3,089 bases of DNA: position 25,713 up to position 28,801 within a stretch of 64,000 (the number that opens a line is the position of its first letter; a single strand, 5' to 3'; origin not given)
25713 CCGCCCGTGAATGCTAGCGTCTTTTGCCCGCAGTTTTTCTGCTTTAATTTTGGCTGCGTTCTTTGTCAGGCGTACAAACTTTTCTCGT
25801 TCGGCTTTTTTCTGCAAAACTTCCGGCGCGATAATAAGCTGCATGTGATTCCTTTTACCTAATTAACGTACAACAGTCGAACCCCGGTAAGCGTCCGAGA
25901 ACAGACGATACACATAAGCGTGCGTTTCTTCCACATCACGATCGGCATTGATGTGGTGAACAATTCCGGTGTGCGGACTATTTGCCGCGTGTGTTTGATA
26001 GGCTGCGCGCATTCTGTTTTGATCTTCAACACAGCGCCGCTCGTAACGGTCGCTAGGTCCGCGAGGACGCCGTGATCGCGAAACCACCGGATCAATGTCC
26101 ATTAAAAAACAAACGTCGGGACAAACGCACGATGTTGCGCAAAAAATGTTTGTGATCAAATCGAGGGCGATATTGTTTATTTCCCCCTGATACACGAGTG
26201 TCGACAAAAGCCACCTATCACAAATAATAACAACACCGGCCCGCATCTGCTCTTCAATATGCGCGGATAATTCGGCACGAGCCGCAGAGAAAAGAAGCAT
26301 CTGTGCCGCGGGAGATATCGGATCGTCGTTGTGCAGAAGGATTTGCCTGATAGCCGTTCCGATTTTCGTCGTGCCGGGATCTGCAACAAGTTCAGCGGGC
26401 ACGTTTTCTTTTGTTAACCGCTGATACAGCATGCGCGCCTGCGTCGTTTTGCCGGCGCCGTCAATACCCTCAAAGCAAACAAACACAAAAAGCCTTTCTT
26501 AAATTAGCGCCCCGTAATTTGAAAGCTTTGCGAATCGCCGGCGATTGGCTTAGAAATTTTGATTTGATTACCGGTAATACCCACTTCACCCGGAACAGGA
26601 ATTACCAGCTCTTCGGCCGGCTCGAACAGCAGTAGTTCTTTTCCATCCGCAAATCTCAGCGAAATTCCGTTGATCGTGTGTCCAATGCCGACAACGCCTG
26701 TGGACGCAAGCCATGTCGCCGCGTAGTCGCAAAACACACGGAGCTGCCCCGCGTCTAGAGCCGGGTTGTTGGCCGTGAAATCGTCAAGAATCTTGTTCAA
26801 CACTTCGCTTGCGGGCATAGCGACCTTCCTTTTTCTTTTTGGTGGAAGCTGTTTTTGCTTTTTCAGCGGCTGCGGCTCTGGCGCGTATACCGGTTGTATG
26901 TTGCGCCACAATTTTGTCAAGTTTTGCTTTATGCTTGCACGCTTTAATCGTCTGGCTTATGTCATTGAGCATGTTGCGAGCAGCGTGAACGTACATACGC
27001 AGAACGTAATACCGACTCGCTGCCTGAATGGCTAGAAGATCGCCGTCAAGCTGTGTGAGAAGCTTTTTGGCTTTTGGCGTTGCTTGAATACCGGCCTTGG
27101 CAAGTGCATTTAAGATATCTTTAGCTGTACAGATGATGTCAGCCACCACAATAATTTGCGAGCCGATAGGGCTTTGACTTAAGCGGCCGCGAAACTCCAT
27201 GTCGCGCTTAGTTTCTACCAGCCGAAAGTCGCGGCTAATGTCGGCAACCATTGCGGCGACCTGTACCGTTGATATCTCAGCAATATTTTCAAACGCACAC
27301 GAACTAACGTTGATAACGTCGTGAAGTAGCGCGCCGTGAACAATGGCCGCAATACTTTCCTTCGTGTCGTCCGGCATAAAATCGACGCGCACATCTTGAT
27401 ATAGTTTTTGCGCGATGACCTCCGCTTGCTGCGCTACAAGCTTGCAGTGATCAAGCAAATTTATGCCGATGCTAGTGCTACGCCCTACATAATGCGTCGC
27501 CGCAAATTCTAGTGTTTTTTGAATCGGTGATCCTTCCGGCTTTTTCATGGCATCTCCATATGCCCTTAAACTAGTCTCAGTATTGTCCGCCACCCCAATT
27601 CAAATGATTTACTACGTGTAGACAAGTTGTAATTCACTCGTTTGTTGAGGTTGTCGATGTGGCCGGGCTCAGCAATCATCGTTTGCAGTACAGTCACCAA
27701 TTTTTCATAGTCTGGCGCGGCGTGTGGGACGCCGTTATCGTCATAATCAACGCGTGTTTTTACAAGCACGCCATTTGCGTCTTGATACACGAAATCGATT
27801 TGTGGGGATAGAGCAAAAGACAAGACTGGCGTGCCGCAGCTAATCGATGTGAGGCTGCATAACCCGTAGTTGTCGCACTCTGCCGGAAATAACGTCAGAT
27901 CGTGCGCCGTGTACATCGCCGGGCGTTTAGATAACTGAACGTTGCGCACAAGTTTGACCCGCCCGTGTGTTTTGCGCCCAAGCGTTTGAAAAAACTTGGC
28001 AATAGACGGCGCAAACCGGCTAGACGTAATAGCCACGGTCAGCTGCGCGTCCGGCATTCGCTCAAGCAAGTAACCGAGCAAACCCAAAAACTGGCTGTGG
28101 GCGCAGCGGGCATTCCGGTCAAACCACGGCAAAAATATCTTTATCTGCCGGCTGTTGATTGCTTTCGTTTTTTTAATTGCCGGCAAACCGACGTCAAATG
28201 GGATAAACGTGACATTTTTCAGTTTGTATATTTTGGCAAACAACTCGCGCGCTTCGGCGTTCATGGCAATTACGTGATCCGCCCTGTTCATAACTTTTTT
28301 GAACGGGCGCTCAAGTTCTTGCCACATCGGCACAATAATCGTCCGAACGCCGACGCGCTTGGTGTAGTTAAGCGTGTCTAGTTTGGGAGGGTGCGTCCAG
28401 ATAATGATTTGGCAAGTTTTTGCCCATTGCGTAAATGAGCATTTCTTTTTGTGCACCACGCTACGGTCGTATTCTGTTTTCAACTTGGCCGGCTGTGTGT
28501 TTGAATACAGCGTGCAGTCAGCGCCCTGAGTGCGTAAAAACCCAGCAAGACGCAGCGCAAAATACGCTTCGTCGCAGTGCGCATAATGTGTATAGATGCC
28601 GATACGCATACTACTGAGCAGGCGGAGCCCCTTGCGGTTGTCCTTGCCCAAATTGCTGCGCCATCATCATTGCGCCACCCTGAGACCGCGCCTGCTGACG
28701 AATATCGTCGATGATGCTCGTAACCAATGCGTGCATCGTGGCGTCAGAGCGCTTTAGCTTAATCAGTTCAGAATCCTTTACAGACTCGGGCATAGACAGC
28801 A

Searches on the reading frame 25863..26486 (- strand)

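Call 40: search_protein_families(library=phrogs, proteins=[window:25863-26486:-], max_evalue=0.00001)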
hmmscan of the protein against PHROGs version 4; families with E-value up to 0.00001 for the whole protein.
window:25863-26486:- (207 aa): 2 families
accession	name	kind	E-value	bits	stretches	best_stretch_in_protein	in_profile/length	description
phrog_761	-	other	7.8e-29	102.4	1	1-187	20-202/362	thymidylate kinase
phrog_16057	-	other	7.1e-21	75.7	1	2-188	7-198/363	thymidylate kinase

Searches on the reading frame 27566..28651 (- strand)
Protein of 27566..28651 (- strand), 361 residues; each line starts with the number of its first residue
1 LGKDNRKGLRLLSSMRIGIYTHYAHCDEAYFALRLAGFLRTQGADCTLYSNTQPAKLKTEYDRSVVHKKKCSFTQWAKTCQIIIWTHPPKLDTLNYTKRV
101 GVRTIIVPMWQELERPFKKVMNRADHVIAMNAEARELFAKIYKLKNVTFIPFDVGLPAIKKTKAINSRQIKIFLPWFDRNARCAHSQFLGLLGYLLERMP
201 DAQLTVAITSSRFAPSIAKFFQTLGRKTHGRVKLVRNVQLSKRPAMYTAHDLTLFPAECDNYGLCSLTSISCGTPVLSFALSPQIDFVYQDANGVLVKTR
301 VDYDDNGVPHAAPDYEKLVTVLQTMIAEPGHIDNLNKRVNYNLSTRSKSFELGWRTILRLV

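Call 40: search_protein_families(library=phrogs, proteins=[window:27566-28651:-], max_evalue=0.00001)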
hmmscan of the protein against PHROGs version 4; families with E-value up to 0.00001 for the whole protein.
window:27566-28651:- (361 aa): 1 family
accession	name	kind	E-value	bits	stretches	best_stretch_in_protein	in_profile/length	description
phrog_2170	-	moron, auxiliary metabolic gene and host takeover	9.5e-06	25.9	0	64-322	61-331/374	glycosyltransferase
